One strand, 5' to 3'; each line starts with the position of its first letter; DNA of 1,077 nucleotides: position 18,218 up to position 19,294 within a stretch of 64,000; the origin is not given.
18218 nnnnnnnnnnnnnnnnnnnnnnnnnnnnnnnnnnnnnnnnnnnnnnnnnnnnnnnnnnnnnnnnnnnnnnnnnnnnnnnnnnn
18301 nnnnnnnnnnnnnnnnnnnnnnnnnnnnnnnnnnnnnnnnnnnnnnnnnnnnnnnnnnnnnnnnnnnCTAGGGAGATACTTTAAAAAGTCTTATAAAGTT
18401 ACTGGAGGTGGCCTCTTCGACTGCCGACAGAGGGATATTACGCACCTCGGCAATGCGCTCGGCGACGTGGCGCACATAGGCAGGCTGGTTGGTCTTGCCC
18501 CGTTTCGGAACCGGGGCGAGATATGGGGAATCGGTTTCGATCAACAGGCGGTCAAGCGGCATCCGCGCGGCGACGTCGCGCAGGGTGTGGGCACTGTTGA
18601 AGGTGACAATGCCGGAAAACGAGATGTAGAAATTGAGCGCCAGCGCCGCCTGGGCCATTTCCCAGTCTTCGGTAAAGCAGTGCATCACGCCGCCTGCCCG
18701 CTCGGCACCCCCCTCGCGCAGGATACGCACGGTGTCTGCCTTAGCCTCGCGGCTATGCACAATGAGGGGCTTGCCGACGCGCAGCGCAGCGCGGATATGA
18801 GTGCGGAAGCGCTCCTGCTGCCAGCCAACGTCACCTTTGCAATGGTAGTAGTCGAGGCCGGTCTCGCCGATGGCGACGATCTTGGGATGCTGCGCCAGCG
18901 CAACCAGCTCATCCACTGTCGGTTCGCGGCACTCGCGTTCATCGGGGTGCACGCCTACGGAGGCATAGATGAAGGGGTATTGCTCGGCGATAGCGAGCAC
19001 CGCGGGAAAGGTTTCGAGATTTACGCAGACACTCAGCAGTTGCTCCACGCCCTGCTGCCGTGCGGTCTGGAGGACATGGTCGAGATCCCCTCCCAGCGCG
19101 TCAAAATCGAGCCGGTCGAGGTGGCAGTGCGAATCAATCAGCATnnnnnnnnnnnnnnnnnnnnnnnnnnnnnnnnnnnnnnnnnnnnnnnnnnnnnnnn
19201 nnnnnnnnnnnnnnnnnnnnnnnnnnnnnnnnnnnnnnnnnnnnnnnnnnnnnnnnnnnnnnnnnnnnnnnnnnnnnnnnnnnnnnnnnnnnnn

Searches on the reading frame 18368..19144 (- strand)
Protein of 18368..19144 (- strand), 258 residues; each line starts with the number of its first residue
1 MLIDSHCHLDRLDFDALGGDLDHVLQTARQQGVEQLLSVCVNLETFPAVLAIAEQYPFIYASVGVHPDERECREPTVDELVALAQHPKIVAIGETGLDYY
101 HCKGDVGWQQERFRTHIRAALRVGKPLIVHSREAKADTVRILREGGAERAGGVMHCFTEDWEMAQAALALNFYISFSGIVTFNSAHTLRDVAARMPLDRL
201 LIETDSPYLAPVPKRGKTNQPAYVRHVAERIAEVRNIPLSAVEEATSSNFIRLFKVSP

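Call 7: find_encoding_contigs(protein=window:18368-19144:-, flank=10000, max_places=6)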
Protein window:18368-19144:- (258 aa): 2 contigs read that carry it; 2 places shown.
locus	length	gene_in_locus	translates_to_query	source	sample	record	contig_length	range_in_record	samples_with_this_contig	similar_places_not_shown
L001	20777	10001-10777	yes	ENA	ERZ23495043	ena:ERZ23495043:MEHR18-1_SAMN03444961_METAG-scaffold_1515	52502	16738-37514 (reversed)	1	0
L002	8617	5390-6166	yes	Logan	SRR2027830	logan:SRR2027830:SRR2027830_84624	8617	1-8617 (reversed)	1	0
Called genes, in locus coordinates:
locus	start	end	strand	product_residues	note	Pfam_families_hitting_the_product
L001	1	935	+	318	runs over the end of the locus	PF00108:Thiolase_N (weak), PF08545:ACP_syn_III, PF08541:ACP_syn_III_C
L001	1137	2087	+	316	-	PF00698:Acyl_transf_1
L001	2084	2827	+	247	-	PF00106:adh_short, PF01370:Epimerase (weak), PF08659:KR, PF13561:adh_short_C2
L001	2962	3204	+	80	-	PF14573:PP-binding_2 (weak), PF00550:PP-binding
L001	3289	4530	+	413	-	PF00109:ketoacyl-synt, PF02801:Ketoacyl-synt_C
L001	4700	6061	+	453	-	PF04715: (weak), PF00425:Chorismate_bind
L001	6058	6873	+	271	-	PF01063:Aminotran_4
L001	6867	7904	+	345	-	PF02618:YceG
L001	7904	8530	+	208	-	PF13521:AAA_28 (weak), PF02223:Thymidylate_kin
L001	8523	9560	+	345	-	PF13177:DNA_pol3_delta2, PF09115:DNApol3-delta_C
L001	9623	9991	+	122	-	PF07238:PilZ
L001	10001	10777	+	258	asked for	PF01026:TatD_DNase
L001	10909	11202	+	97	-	PF09907:HigB_toxin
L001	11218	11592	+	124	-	-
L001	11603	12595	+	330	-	PF01636:APH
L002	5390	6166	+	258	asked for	PF01026:TatD_DNase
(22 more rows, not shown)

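Call 16: search_protein_families(library=pfam, proteins=[window:18368-19144:-], max_evalue=0.01)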
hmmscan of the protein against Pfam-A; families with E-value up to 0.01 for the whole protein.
window:18368-19144:- (258 aa): 1 family
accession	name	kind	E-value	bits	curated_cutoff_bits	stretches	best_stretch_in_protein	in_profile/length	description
PF01026.27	TatD_DNase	-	3e-87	292.7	27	1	3-255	1-253/253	TatD related DNase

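Call 47: search_protein_families(library=ncbifam, proteins=[window:18368-19144:-], max_evalue=0.001)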
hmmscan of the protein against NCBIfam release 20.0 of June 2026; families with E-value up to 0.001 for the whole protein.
window:18368-19144:- (258 aa): 5 families
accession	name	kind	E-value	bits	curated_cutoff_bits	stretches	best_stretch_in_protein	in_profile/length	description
TIGR00010.1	TIGR00010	subfamily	2e-89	299.4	206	1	2-255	1-252/253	YchF/TatD family DNA exonuclease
NF008075.0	PRK10812.1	equivalog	6e-86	287.9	438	1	1-257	2-257/265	metal-dependent hydrolase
NF008522.0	PRK11449.1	equivalog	8.2e-42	143.1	481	1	2-256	5-258/259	metal-dependent hydrolase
NF007745.0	PRK10425.1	equivalog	2.4e-40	138.4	395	1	19-256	15-258/260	3'-5' ssDNA/RNA exonuclease TatD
NF041926.1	QatD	equivalog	2.5e-26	92.3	230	1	4-252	1-238/239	Qat anti-phage system TatD family nuclease QatD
